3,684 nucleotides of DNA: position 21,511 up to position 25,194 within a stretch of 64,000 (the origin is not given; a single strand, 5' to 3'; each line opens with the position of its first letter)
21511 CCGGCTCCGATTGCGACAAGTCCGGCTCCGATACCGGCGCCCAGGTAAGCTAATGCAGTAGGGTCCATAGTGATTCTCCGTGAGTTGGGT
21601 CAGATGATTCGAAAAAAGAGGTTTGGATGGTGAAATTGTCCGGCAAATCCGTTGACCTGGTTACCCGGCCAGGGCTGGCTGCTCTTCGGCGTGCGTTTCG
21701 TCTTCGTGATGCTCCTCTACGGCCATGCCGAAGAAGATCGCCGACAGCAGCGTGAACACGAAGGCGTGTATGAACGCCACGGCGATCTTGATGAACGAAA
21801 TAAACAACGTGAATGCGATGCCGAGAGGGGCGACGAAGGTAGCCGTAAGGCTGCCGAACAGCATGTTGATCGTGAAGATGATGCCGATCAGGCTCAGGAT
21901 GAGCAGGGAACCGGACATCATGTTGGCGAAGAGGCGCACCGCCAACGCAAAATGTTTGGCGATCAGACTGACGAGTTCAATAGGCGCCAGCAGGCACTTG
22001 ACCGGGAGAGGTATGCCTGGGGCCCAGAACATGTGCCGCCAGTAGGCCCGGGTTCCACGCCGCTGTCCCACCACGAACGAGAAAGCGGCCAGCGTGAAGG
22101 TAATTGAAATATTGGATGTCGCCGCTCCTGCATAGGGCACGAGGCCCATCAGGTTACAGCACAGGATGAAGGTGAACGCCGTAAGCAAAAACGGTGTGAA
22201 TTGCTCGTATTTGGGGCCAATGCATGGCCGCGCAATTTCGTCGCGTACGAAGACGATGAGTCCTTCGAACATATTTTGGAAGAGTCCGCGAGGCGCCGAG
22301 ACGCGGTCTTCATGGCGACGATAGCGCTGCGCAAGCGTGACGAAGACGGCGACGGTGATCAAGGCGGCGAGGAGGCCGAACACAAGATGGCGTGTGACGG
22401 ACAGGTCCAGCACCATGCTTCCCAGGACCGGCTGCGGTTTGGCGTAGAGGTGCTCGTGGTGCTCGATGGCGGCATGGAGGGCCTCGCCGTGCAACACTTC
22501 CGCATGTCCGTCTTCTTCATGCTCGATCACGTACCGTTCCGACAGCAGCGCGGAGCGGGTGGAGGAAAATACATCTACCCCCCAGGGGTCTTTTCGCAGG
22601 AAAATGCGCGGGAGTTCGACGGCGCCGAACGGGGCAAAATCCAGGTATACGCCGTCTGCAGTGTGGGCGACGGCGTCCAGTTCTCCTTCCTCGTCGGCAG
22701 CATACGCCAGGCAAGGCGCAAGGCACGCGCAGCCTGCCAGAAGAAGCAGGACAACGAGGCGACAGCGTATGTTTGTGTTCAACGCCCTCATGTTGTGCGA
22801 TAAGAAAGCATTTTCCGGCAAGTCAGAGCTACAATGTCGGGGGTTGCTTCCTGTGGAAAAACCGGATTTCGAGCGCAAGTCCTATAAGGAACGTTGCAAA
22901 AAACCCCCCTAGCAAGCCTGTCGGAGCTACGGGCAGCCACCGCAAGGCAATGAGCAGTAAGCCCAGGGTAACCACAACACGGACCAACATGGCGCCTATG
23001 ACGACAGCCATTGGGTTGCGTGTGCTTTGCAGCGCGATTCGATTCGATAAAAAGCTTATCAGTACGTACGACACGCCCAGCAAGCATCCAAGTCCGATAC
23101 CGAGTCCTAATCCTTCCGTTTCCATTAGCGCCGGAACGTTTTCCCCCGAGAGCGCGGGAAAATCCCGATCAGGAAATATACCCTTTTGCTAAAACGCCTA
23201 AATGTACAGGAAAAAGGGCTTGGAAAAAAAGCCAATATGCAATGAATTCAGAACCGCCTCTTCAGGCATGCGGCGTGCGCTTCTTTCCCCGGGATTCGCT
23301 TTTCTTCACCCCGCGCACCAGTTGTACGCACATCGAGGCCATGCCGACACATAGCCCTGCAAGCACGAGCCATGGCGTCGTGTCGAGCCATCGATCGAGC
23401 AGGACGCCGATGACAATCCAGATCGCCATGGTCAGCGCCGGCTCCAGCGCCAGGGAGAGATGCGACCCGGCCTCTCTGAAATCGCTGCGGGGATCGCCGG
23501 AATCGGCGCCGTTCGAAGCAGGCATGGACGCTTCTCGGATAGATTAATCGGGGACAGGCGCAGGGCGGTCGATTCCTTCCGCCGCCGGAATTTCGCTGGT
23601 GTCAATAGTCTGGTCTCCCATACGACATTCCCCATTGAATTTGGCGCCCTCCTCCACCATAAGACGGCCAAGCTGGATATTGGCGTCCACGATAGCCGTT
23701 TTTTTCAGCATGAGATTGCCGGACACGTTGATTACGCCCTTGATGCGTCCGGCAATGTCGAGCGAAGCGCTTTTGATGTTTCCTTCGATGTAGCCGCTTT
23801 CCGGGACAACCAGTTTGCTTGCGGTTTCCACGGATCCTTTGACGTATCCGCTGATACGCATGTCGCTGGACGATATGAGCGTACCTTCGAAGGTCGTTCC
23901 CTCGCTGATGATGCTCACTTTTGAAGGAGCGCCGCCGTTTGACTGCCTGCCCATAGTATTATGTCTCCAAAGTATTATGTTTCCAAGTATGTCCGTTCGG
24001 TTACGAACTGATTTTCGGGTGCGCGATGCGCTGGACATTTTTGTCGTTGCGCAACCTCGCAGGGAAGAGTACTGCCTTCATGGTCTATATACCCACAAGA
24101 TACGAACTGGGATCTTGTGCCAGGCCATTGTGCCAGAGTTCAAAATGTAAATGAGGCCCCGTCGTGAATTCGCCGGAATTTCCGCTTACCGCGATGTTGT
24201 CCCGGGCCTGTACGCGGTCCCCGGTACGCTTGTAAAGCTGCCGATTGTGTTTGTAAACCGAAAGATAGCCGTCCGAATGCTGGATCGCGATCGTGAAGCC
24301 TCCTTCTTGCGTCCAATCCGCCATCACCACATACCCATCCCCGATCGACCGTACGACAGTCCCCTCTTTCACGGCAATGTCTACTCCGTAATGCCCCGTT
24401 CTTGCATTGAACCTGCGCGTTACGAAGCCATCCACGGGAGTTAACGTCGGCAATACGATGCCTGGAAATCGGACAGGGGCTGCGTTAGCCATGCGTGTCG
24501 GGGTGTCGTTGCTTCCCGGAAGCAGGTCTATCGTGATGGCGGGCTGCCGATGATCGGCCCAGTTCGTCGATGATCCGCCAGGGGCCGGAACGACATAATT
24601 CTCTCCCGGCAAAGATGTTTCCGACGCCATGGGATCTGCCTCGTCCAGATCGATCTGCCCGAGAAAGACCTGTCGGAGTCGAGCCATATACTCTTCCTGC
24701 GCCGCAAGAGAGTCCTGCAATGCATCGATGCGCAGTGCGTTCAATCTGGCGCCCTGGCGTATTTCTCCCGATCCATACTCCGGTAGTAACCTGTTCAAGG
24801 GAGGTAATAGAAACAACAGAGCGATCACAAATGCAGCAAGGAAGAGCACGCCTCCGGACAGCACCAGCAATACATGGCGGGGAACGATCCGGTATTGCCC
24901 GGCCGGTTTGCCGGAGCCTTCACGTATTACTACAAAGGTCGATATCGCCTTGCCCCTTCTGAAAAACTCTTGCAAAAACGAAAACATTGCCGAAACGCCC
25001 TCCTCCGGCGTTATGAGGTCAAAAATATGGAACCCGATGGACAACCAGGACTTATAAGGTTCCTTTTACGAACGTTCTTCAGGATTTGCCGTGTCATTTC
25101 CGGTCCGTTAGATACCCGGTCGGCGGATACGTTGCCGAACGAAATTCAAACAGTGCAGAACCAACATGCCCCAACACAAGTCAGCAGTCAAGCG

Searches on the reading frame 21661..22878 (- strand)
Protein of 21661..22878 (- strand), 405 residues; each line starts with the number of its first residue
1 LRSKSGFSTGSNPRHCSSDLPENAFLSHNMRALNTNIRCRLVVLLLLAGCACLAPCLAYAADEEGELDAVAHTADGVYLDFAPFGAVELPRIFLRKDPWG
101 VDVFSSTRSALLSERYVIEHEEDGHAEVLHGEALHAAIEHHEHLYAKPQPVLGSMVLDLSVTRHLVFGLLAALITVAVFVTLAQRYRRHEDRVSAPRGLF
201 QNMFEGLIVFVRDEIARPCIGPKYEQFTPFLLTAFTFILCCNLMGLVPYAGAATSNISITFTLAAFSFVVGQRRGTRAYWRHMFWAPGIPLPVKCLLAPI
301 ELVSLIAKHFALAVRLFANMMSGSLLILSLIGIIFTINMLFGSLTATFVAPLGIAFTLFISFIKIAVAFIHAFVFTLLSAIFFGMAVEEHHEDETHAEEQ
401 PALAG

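Call 67: search_protein_families(library=pfam, max_evalue=0.000001, proteins=[window:21661-22878:-])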
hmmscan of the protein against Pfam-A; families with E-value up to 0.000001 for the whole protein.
window:21661-22878:- (405 aa): 1 family
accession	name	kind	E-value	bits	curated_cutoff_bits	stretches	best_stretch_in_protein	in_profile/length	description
PF00119.25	ATP-synt_A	-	3.1e-50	171.5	33.9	1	169-383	5-216/217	ATP synthase A chain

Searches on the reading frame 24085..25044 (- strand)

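Call 67: search_protein_families(library=pfam, max_evalue=0.000001, proteins=[window:24085-25044:-])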
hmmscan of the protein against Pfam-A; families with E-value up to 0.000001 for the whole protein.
window:24085-25044:- (319 aa): 1 family
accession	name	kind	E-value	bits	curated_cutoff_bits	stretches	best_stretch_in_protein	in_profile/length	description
PF01551.29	Peptidase_M23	-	4.3e-27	94.6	28.7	1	217-312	2-96/96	Peptidase family M23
